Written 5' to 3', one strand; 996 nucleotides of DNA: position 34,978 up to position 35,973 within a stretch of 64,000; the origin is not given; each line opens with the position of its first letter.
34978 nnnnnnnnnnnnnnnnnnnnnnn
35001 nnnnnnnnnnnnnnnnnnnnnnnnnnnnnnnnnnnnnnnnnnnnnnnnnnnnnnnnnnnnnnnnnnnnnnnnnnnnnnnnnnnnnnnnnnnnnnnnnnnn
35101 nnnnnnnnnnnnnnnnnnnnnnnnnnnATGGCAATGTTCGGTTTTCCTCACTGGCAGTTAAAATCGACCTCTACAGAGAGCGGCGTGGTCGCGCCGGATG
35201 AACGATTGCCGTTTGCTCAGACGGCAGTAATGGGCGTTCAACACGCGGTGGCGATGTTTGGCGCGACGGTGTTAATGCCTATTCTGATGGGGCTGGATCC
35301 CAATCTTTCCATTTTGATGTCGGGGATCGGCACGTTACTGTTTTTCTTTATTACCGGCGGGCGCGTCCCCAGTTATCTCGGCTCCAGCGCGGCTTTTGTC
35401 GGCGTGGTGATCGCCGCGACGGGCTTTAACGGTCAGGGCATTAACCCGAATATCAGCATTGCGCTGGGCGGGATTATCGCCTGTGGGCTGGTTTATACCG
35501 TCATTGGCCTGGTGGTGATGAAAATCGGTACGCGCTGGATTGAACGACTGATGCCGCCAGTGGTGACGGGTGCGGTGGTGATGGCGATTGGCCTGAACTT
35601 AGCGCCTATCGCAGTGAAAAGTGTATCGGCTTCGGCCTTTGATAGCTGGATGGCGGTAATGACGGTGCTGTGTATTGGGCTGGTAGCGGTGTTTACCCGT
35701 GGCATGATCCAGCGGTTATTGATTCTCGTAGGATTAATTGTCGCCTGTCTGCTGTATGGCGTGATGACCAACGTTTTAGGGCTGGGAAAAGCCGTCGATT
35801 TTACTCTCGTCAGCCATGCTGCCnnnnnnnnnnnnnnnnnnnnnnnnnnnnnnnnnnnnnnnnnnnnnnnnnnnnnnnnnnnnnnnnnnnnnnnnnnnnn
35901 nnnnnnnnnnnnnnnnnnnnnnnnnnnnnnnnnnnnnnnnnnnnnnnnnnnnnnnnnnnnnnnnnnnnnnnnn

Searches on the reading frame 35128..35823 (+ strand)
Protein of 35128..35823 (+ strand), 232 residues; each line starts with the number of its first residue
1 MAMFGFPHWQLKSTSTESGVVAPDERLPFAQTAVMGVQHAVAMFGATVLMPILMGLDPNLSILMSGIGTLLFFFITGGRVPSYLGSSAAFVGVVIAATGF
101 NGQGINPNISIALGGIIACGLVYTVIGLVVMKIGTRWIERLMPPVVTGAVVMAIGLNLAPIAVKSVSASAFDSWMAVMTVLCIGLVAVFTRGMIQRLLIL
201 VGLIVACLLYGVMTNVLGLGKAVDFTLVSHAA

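Call 54: find_encoding_contigs(protein=window:35128-35823:+, flank=3000, max_places=10)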
Protein window:35128-35823:+ (232 aa): 24 contigs read that carry it; 4 places shown.
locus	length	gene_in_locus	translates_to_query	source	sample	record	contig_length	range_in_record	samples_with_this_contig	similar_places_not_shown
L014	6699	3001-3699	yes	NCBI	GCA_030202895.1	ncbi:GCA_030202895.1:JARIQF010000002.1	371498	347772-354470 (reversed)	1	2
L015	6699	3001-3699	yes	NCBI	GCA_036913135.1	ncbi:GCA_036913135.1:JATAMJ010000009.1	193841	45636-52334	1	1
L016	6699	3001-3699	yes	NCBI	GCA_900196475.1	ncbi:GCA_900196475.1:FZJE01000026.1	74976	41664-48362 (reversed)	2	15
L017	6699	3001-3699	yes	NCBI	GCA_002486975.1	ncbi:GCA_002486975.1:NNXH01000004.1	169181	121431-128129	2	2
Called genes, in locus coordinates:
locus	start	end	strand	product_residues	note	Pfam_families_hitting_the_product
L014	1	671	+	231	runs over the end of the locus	PF00857:Isochorismatase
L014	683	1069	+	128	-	PF01042:Ribonuc_L-PSP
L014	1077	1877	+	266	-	PF00561:Abhydrolase_1, PF12146:Hydrolase_4, PF12697:Abhydrolase_6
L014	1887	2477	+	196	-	PF00881:Nitroreductase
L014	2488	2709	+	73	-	PF01613:Flavin_Reduct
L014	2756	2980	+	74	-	PF01613:Flavin_Reduct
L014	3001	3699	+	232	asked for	PF00860:Xan_ur_permease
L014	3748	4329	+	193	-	PF00860:Xan_ur_permease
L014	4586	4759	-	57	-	PF10685:KGG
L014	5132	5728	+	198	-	PF00258:Flavodoxin_1, PF02525:Flavodoxin_2 (weak), PF03358:FMN_red, PF12724:Flavodoxin_5 (faint)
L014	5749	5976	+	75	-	PF13993:YccJ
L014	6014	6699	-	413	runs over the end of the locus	PF00328:His_Phos_2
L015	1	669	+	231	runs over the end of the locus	PF00857:Isochorismatase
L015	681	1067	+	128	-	PF01042:Ribonuc_L-PSP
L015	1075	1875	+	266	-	PF00561:Abhydrolase_1, PF12146:Hydrolase_4, PF12697:Abhydrolase_6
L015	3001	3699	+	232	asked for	PF00860:Xan_ur_permease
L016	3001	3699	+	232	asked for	PF00860:Xan_ur_permease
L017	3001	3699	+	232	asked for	PF00860:Xan_ur_permease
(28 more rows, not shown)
